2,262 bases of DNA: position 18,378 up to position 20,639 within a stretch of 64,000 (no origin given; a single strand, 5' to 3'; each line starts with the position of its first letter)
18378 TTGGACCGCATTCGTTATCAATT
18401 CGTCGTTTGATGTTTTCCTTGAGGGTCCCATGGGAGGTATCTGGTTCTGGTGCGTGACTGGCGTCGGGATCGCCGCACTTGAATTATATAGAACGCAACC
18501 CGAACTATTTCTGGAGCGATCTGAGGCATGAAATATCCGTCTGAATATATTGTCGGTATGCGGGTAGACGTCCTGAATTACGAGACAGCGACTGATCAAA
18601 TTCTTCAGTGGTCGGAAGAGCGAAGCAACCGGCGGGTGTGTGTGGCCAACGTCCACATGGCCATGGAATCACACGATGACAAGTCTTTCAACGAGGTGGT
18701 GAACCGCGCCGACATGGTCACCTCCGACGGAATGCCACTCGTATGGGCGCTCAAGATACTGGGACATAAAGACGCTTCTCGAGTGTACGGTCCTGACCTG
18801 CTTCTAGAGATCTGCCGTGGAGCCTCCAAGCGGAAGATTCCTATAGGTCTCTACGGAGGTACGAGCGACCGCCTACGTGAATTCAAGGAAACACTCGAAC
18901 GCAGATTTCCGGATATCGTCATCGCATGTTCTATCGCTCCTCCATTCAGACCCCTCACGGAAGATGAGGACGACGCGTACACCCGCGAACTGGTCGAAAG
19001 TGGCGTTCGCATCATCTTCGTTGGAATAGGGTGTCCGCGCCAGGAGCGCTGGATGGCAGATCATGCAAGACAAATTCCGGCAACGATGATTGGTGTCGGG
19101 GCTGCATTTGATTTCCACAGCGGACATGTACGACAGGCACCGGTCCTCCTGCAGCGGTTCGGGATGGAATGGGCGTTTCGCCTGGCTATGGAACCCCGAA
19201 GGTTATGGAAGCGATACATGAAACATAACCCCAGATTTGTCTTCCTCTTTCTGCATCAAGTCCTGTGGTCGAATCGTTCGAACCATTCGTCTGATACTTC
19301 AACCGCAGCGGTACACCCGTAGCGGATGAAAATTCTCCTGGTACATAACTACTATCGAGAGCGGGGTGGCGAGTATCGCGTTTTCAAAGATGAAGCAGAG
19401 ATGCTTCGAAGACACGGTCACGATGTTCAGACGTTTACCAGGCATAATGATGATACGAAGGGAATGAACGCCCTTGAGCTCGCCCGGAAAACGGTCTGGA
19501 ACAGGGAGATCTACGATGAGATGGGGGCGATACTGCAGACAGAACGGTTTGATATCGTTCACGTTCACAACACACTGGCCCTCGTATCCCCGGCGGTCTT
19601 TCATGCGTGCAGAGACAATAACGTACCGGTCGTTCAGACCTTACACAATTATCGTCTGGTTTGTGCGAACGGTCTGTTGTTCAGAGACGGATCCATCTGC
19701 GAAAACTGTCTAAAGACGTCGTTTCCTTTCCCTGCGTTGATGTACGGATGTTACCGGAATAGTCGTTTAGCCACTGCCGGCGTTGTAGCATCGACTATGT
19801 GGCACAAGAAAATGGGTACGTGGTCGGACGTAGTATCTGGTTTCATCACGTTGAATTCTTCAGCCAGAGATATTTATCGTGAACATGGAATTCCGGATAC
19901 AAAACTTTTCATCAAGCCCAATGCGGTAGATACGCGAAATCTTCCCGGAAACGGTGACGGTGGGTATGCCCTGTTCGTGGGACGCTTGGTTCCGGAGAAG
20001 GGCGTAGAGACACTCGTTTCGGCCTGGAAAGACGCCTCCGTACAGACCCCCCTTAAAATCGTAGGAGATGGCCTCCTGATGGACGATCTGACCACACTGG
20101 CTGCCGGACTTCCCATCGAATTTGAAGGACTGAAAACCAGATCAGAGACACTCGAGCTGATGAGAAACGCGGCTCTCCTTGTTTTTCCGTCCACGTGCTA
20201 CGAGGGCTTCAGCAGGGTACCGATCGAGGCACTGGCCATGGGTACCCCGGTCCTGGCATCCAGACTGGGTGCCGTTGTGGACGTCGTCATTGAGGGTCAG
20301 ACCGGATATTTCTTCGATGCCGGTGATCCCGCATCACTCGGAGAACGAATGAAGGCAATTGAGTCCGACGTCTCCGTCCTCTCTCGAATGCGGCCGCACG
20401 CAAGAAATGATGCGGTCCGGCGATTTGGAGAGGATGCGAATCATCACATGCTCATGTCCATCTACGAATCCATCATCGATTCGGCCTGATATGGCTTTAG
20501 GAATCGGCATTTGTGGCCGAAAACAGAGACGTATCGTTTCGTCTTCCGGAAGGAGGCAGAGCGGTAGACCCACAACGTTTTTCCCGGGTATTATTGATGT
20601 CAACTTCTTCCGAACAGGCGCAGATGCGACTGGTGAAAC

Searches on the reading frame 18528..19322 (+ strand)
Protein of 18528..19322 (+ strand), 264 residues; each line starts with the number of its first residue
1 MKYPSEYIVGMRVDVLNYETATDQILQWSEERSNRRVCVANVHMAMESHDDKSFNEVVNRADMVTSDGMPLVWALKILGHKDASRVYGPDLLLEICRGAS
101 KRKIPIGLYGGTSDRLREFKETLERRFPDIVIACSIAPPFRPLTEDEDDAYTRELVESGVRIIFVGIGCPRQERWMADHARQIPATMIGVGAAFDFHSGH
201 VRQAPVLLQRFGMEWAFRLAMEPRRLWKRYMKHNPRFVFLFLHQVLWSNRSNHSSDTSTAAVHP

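Call 75: search_protein_families(library=pfam, proteins=[window:18528-19322:+])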
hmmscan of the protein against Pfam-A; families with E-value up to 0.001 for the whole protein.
window:18528-19322:+ (264 aa): 1 family
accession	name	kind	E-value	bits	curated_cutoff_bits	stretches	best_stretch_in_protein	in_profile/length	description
PF03808.19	Glyco_tran_WecG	-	1.3e-54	185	27.4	1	61-230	1-168/168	Glycosyl transferase WecG/TagA/CpsF family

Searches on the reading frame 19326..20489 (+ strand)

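Call 8: search_protein_families(library=pfam, proteins=[window:19326-20489:+])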
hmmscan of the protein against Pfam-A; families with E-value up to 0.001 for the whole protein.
window:19326-20489:+ (387 aa): 5 families
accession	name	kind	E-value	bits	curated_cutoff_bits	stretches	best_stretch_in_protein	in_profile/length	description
PF00534.26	Glycos_transf_1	-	7.3e-26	91.2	26.4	1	209-361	12-171/172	Glycosyl transferases group 1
PF13692.12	Glyco_trans_1_4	-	2.8e-24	86.4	27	1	215-345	4-139/142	Glycosyl transferases group 1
PF13439.12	Glyco_transf_4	-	1e-12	48.9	28.5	1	14-204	2-169/170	Glycosyltransferase Family 4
PF13579.12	Glyco_trans_4_4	-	1.2e-09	39.1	29.7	1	16-199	3-157/158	Glycosyl transferase 4-like domain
PF20706.3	GT4-conflict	-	2.7e-05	23.8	26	1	264-313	263-312/385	Family 4 Glycosyltransferase in conflict systems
